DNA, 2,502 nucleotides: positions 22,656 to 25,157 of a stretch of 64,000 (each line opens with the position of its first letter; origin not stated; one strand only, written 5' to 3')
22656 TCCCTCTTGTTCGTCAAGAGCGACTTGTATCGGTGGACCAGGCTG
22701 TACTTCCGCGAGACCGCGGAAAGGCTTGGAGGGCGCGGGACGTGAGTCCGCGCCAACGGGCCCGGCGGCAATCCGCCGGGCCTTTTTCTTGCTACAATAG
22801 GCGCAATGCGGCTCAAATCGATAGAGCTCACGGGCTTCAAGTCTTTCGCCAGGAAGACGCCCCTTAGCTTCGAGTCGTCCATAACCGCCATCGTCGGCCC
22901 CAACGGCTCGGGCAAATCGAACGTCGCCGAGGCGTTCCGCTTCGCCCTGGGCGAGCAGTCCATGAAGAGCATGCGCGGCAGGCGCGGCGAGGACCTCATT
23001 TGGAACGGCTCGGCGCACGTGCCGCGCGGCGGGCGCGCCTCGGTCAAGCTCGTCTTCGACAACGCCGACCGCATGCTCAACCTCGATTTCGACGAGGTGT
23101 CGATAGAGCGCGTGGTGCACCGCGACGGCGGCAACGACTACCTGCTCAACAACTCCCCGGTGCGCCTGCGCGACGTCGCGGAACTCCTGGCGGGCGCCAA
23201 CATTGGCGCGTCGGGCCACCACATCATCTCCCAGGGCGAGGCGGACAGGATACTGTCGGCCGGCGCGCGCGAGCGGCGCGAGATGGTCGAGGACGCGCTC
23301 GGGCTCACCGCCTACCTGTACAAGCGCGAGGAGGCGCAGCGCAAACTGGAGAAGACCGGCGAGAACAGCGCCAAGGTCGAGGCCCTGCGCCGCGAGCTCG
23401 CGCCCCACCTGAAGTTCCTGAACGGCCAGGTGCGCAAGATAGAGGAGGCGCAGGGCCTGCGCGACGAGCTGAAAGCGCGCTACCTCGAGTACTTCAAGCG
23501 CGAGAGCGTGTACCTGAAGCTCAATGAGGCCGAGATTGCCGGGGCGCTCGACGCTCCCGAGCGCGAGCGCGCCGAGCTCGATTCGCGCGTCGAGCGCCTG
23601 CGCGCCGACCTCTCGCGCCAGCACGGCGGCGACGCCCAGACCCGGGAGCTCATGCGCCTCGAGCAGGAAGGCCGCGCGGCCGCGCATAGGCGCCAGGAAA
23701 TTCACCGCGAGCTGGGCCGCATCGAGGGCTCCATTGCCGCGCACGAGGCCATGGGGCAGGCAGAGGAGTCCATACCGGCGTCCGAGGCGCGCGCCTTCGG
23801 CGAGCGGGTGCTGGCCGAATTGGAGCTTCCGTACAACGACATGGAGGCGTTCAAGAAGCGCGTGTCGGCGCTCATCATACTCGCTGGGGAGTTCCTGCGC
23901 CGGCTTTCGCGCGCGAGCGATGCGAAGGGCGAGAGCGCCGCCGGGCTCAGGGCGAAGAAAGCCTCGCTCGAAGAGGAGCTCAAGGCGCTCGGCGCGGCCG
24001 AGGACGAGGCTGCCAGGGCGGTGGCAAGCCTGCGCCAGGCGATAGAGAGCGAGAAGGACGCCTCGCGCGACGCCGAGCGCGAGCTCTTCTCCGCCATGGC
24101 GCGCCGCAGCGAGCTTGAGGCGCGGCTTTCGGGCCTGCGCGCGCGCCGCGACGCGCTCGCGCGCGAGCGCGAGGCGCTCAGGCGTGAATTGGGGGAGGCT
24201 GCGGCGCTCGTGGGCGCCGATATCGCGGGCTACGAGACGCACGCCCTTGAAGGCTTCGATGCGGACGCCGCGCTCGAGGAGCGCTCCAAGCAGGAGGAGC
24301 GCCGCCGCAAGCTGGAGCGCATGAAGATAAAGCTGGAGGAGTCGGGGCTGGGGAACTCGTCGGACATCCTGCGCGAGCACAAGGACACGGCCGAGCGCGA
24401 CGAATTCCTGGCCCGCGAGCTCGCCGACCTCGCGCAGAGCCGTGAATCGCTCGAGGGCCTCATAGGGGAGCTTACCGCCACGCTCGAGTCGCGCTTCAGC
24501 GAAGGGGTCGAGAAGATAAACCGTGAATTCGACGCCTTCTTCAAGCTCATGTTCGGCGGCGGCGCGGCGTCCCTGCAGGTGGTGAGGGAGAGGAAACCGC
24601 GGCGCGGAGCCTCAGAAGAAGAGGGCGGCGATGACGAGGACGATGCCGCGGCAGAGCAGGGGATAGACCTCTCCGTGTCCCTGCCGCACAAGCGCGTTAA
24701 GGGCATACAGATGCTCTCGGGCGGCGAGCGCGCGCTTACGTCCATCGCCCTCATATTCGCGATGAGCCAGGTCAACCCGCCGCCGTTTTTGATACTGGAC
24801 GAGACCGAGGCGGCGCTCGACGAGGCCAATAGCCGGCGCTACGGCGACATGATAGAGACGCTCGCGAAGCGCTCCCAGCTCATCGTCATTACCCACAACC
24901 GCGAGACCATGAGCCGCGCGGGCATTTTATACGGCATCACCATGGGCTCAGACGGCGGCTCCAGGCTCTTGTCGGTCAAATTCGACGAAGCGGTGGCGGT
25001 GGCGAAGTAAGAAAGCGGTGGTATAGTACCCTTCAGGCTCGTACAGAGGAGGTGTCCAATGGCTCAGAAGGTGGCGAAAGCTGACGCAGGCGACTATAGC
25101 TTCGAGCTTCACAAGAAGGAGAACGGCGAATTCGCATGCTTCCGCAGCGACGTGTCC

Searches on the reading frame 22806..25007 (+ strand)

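Call 81: search_protein_families(library=pfam, proteins=[window:22806-25007:+], max_evalue=0.00001)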
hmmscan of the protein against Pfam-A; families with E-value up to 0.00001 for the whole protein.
window:22806-25007:+ (734 aa): 5 families
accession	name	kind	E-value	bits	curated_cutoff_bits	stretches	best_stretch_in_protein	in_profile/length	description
PF02463.25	SMC_N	-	5.9e-64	215.9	40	1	3-717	2-217/220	RecF/RecN/SMC N terminal domain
PF13476.12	AAA_23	-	8.2e-16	59.7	27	1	5-222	1-186/201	AAA domain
PF13304.12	AAA_21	-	9.2e-12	46.1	27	1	26-53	1-26/304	AAA domain, putative AbiEii toxin, Type IV TA system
PF13175.12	AAA_15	-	3.5e-09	37.2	32.1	1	1-67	1-55/374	AAA ATPase domain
PF00005.33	ABC_tran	-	2.6e-07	31.8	25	0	24-45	11-32/137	ABC transporter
